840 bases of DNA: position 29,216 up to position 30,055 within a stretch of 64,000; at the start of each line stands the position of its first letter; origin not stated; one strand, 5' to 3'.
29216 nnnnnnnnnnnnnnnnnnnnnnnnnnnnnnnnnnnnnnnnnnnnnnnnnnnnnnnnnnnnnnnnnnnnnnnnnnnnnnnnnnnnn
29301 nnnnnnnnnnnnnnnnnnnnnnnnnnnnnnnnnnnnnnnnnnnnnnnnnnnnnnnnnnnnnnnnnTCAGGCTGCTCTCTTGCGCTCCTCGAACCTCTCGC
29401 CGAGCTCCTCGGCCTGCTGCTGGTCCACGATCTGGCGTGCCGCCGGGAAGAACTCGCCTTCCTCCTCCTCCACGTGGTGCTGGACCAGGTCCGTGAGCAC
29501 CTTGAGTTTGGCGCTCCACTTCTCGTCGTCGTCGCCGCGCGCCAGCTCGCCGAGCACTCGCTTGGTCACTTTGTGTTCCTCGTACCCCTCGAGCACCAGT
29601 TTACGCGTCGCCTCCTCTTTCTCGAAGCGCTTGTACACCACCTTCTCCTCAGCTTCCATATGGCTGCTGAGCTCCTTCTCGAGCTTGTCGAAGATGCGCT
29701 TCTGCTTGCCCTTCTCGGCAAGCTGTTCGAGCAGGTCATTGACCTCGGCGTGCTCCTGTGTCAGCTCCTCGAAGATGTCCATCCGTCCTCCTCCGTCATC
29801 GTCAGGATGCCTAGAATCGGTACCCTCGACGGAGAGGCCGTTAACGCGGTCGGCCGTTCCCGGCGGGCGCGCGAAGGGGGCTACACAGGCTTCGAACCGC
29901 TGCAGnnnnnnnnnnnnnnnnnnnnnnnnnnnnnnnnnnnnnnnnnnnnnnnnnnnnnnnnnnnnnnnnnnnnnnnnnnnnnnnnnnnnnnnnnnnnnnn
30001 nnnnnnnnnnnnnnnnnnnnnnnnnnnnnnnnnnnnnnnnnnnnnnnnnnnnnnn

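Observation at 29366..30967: TopIB reads through without a stop into a hemerythrin domain that also has its own perfect SD+ATG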

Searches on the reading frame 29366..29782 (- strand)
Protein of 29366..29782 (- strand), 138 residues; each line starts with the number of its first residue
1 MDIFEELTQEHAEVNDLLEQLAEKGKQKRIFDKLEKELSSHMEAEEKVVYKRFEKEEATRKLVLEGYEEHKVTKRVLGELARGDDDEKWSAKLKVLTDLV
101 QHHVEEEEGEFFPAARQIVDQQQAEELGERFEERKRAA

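Call 17: find_homologous_proteins(query=window:29366-29782:-)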
Query window:29366-29782:- (138 aa): 442 proteins with E <= 0.001 among 471 candidates; the best 120 are listed.
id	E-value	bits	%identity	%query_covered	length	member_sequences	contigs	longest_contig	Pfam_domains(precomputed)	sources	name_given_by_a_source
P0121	6.9e-51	190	72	100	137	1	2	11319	PF01814.29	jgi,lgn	jgi:hemerythrin superfamily protein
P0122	3.8e-50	187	71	100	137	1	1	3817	PF01814.29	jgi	jgi:hemerythrin superfamily protein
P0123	1.1e-42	163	64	98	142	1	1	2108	PF01814.29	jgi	jgi:hemerythrin superfamily protein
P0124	1.6e-40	156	60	98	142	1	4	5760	PF01814.29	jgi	jgi:hemerythrin superfamily protein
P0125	3.1e-40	155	59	98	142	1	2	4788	PF01814.29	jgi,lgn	jgi:hemerythrin superfamily protein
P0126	5.6e-40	155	60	99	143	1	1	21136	PF01814.29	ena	-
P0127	6.1e-40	155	59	98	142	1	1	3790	PF01814.29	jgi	jgi:hemerythrin superfamily protein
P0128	1.0e-39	154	74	70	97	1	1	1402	PF01814.29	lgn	-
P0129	1.6e-38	150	56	99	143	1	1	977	PF01814.29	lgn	-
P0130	1.0e-31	128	54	98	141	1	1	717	PF01814.29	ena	-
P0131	5.9e-31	125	53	98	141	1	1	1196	PF01814.29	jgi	jgi:hypothetical protein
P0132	1.4e-27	115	46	99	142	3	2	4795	PF01814.29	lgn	-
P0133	8.6e-26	109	47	99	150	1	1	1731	PF01814.29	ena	-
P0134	1.3e-25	108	48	97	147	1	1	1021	PF01814.29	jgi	jgi:hypothetical protein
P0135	1.5e-25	108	45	95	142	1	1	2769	PF01814.29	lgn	-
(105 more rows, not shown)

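Call 18: find_related_loci(query=window:29366-29782:-, collection=genome_contigs, flank=4000)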
Query window:29366-29782:- (138 aa) in genome_contigs; peptide patterns used: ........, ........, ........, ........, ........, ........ (x = any residue, [..] = any of these).
372 stretches matched a pattern; 155 encode a relative of the query (tblastn E <= 1e-3); the best 80 are kept; 80 distinct loci.
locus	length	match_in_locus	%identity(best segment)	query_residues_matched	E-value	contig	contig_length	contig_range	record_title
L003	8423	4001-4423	35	1-136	6e-26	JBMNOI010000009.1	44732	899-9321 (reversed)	MAG: Anaerolineae bacterium isolate SBF912SR2HQ0070 scaffold_3290_c1, whole genome shotgun sequence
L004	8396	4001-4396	42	1-127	1e-25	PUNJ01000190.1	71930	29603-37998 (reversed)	MAG: Chloroflexi bacterium isolate B1Sed10_194 B1-Sed10-C150, whole genome shotgun sequence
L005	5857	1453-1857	39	3-137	2e-24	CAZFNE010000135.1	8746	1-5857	MAG TPA_asm: uncultured Methanosarcinales archaeon isolate binchicken_co158_8 genome assembly, contig: NODE_6788_length_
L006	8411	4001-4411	41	1-131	1e-23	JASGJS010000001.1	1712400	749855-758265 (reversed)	MAG: Gammaproteobacteria bacterium isolate 5N005 JMF-2111-06-0005.ont.bin.5_0, whole genome shotgun sequence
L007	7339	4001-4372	39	1-120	2e-22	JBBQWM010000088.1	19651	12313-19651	MAG: Chloroflexia bacterium isolate Co_metawrap_2056 Cmw_2056_k141_20159600_length_19651_cov_35.9856, whole genome shotg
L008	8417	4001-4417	42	1-134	4e-22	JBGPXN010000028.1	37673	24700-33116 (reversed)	MAG: Candidatus Methylomirabilia bacterium isolate OBJ1_062018_090_37 k141_3328391_length_37673_cov_19.3072, whole genom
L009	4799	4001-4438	36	1-137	3e-20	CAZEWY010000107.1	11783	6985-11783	MAG TPA_asm: uncultured Cellvibrionaceae bacterium isolate SRP263527_co1_93 genome assembly, contig: NODE_4727_length_11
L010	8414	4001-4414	40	1-132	2e-19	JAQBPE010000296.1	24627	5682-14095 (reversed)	MAG: Cyanobacteria bacterium RYN_339 scaffold_5455874, whole genome shotgun sequence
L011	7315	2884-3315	38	2-138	4e-19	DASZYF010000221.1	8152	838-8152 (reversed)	MAG TPA_asm: Mycobacteriales bacterium isolate SMAG_U6203 k141_320104, whole genome shotgun sequence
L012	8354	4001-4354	37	3-134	9e-19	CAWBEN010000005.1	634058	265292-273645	MAG: uncultured delta proteobacterium isolate MFD01213.bin.3.422 genome assembly, contig: contig_3443, whole genome shot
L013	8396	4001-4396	35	1-134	8e-19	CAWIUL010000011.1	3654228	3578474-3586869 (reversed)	MAG: uncultured delta proteobacterium isolate MFD01872.bin.1.328 genome assembly, contig: contig_37708, whole genome sho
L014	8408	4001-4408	36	1-133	2e-18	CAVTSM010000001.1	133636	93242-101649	MAG: uncultured proteobacterium isolate MFD09368.bin.2.175 genome assembly, contig: contig_102169, whole genome shotgun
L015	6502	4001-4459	39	1-138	3e-18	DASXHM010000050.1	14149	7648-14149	MAG TPA_asm: Myxococcales bacterium isolate SMAG_U5193 k141_1932109, whole genome shotgun sequence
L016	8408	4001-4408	37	1-133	3e-18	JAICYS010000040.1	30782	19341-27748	MAG: Myxococcota bacterium isolate LS_ISSM_2_bin.42 k141_3506983_length_30782_cov_19.7433, whole genome shotgun sequence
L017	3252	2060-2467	36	1-133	5e-18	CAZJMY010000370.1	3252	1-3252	MAG TPA_asm: uncultured Myxococcales bacterium isolate binchicken_co84_298 genome assembly, contig: k141_2562873, whole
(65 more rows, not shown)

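Call 19: find_encoding_contigs(protein=P0121, flank=5000)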
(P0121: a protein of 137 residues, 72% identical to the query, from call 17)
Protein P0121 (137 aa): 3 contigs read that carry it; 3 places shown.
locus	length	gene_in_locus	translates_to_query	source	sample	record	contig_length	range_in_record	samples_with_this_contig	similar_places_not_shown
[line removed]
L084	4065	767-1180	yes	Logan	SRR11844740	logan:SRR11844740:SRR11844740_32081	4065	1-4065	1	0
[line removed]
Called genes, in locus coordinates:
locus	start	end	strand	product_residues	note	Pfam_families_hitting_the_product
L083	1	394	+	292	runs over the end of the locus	PF00892:EamA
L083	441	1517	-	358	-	PF03979:Sigma70_r1_1, PF00140:Sigma70_r1_2, PF04542:Sigma70_r2, PF04539:Sigma70_r3, PF04545:Sigma70_r4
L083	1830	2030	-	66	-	PF05532:CsbD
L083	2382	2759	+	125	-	-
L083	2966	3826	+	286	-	PF02735:Ku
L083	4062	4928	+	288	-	PF01028:Topoisom_I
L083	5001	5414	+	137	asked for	PF01814:Hemerythrin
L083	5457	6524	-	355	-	PF12679:ABC2_membrane_2, PF12698:ABC2_membrane_3, PF01061:ABC2_membrane, PF24686:FLQE3_permease (weak)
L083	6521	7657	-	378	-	PF12698:ABC2_membrane_3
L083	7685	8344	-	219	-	PF00005:ABC_tran, PF13304:AAA_21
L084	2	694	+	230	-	?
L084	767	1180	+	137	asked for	PF01814:Hemerythrin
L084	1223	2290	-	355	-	PF12679:ABC2_membrane_2, PF12698:ABC2_membrane_3, PF01061:ABC2_membrane, PF24686:FLQE3_permease (weak)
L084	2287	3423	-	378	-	PF12698:ABC2_membrane_3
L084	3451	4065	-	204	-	?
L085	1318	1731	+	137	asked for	PF01814:Hemerythrin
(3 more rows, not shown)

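Call 20: find_encoding_contigs(protein=P0122, flank=5000)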
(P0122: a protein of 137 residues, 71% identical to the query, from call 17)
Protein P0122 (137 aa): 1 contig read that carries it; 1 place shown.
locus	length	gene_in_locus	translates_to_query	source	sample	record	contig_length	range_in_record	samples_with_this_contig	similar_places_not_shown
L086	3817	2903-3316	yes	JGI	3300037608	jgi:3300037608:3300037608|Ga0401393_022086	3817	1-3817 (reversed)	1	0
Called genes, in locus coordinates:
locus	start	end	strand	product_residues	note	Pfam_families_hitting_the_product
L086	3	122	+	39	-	?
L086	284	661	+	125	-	-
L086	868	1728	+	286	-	PF02735:Ku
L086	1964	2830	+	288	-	PF01028:Topoisom_I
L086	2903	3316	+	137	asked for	PF01814:Hemerythrin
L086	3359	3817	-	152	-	?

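Call 21: find_encoding_contigs(protein=P0126, flank=5000)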
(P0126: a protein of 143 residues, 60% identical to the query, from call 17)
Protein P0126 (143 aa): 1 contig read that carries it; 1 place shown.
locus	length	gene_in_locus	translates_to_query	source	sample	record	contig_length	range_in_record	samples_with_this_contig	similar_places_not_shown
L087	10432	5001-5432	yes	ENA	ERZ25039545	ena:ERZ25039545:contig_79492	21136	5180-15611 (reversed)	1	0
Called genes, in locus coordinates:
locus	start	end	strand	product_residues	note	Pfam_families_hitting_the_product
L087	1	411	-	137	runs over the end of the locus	PF00766:ETF_alpha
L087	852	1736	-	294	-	PF01012:ETF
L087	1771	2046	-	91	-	PF05187:Fer4_ETF_QO (weak)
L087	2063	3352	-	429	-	PF00890:FAD_binding_2 (weak), PF01266:DAO, PF03486:HI0933_like (weak), PF07992:Pyr_redox_2 (faint), PF12831:FAD_oxidored (weak), PF13450:NAD_binding_8 (weak), PF21162:ETFQO_UQ-bd (weak), PF26311:ETF-QO_FixC_C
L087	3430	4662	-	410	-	PF02771:Acyl-CoA_dh_N, PF02770:Acyl-CoA_dh_M, PF00441:Acyl-CoA_dh_1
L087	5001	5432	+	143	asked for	PF01814:Hemerythrin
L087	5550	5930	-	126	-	PF12986:DUF3870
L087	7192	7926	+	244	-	PF01144:CoA_trans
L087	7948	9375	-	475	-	PF06253:MTTB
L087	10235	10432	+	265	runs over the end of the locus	PF00909:Ammonium_transp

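Call 22: find_encoding_contigs(protein=P0124, flank=5000)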
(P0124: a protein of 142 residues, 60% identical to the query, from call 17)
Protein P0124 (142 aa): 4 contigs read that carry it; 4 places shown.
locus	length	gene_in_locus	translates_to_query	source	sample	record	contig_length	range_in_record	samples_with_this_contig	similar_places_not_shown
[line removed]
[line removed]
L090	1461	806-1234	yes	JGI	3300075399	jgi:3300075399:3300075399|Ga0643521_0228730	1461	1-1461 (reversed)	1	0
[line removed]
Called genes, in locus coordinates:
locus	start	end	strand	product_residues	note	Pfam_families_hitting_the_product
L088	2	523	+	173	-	?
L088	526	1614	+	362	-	PF21338:Top1B_N_bact, PF01028:Topoisom_I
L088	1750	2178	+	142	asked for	PF01814:Hemerythrin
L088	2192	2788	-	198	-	PF12986:DUF3870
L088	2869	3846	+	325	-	PF01144:CoA_trans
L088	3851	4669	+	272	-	PF01144:CoA_trans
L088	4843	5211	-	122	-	-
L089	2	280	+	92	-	?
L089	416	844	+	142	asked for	PF01814:Hemerythrin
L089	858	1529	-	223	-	?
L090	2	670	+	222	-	?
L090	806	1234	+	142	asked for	PF01814:Hemerythrin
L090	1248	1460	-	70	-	?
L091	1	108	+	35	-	?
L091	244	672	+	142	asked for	PF01814:Hemerythrin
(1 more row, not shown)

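Call 26: find_related_loci(query=A1, collection=metagenome_contigs, flank=3000)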
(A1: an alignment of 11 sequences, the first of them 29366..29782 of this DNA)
Query A1 (138 aa) in metagenome_contigs; peptide patterns used: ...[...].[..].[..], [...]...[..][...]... (x = any residue, [..] = any of these).
344 stretches matched a pattern; 168 encode a relative of the query (tblastn E <= 1e-3); the best 80 are kept; 80 distinct loci.
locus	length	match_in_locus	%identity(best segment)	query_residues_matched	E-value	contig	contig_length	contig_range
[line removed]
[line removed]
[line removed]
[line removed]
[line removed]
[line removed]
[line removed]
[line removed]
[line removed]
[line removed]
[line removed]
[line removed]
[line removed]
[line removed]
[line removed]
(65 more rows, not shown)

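Call 35: search_solved_structures(query=A1, max_evalue=0.01, show_alignments=1)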
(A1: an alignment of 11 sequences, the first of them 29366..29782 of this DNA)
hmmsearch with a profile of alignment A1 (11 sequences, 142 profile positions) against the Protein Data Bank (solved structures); distinct sequences matched with E-value up to 0.01: 1.
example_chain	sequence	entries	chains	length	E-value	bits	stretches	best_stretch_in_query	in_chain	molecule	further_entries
6q09_A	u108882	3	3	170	5.1e-07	33.2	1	3-137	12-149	Hemerythrin HHE cation binding domain protein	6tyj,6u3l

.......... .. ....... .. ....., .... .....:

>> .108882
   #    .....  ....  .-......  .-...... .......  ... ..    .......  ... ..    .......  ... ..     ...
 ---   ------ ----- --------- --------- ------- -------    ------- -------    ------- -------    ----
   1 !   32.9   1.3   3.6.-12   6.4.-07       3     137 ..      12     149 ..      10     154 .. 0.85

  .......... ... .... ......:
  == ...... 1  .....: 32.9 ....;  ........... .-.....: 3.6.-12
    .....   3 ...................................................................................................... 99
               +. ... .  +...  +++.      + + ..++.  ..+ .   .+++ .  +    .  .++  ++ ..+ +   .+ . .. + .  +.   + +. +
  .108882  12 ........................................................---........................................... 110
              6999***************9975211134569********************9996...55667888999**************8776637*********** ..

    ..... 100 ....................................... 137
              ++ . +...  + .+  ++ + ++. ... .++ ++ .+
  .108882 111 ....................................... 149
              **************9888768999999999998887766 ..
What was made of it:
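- Closest known: Mycobacterial hemerythrin-like proteins. Same: It has the HHE domain with conserved H/HxxxE ligands and a size of about 140 aa. The profile match to 6q09 has E 5e-7 (call 35).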

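Call 52: find_encoding_contigs(protein=P0128, flank=3000)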
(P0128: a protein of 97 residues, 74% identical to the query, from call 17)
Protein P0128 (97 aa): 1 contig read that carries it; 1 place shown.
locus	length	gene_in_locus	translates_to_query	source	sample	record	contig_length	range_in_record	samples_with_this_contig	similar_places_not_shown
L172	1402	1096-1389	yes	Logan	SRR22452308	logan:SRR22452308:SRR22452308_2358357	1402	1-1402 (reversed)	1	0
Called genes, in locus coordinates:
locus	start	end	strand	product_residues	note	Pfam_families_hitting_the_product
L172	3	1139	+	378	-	?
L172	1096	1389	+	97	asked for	PF01814:Hemerythrin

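Call 53: find_encoding_contigs(protein=P0123, flank=3000)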
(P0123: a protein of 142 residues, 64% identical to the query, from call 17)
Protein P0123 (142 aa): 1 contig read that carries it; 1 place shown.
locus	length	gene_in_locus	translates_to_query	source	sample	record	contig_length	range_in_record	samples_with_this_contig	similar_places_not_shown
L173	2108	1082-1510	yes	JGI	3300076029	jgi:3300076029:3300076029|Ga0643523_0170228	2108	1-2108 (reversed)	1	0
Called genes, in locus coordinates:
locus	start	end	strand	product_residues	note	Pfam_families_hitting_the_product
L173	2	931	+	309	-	?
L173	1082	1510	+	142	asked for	PF01814:Hemerythrin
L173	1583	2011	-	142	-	PF12986:DUF3870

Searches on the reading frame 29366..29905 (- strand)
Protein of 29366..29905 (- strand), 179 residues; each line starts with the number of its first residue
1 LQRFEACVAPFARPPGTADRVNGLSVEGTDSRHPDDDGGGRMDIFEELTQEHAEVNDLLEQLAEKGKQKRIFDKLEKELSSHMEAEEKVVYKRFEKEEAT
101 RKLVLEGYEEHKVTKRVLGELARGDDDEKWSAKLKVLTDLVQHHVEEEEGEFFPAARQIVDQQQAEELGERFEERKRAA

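Call 85: predict_structure(alignment_id=A5)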
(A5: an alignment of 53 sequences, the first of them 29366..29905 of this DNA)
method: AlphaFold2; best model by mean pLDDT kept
length: 179 residues; sequences in the alignment: 53
mean_pLDDT: 85.9   pTM: 0.73
mean pLDDT of the five models: 85.9, 85.2, 84.9, 84.5, 84.1
residues with pLDDT >= 90: 134; 70-90: 5; 50-70: 17; < 50: 23
segments of 3 or more residues with pLDDT < 50: 17-20, 30-33, 35-39
pLDDT, mean of each block of 10 residues (from residue 1): 49 50 50 47 95 98 95 98 98 97 98 98 91 98 98 98 97 94
secondary structure, 60 per line:
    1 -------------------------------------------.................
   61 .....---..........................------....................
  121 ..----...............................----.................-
elements in order: H44-65 H69-94 H101-122 H127-157 H162-178
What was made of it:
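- On Hemerythrin / HHE cation-binding domain: The model is a helical bundle with pLDDT 91-98 (call 85).
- It is predicted to be disordered (call 85).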

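Call 87: fold_search(model_id=the predicted structure, library=pdb)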
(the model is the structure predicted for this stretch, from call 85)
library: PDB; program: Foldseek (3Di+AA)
matches with E <= 10: 141; with E <= 0.001: 0
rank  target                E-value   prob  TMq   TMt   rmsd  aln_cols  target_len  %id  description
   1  3cax                  3.0e-02  1.00  0.44  0.25   5.2       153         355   18  Crystal structure of uncharacterized protein PF0695 (released 2008-03-18)
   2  6egc                  5.8e-01  0.75  0.37  0.44   8.7       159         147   21  Single-chain version of 2L4HC2_23 (PDB 5J0K) (released 2019-05-29)
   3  3v5x_A                6.7e-01  0.87  0.45  0.51   5.3       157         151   11  Structure of FBXL5 hemerythrin domain, C2 cell (released 2012-01-25)
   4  3v5z_B                7.4e-01  0.91  0.47  0.52   4.9       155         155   12  Structure of FBXL5 hemerythrin domain, C2 cell, grown anaerobically (released 2012-01-25)
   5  9tav_B                7.8e-01  0.99  0.47  0.67   3.1       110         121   14  De novo photoenzyme photoABLE2 in complex with substrate (released 2026-03-25)
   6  9min_I                9.0e-01  0.96  0.48  0.64   5.1       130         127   18  Structure of a designed minibinder to NYESO1-A*02:01 (released 2025-08-06)
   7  9min_D                9.5e-01  0.95  0.48  0.64   5.1       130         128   18  Structure of a designed minibinder to NYESO1-A*02:01 (released 2025-08-06)
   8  3u9j_A                9.9e-01  0.80  0.44  0.48   5.6       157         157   12  Crystal structure of oxidized human FBXL5 hemerythrin like domain (released 2012-02-22)
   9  8tm9_A                9.9e-01  0.44  0.23  0.19   9.0       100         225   22  Computationally designed tunable C2 symmetric tandem repeat homodimer, D_3_633_8x bound to peptide (released 2024-12-11)
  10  3gei_C                1.2e+00  0.35  0.28  0.20   6.1       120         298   11  Crystal structure of MnmE from Chlorobium tepidum in complex with GCP (released 2009-10-27)
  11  3v5y_A                1.3e+00  0.82  0.46  0.52   4.9       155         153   12  Structure of FBXL5 hemerythrin domain, P2(1) cell (released 2012-01-25)
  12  3v5x_B                1.3e+00  0.80  0.46  0.52   5.0       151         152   12  Structure of FBXL5 hemerythrin domain, C2 cell (released 2012-01-25)
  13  6dg6_A                1.6e+00  0.51  0.31  0.48   4.7       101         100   12  Structure of a de novo designed Interleukin-2/Interleukin-15 mimetic (released 2019-01-16)
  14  6y07_MODEL_1_A        1.6e+00  0.41  0.36  0.41   9.5       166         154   10  Designing a Granulopoietic Protein by Topological Rescaffolding 1: Sohair (released 2020-03-18)
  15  1aep                  1.7e+00  0.33  0.35  0.38   6.5       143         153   12  MOLECULAR STRUCTURE OF AN APOLIPOPROTEIN DETERMINED AT 2.5-ANGSTROMS RESOLUTION (released 1994-01-31)
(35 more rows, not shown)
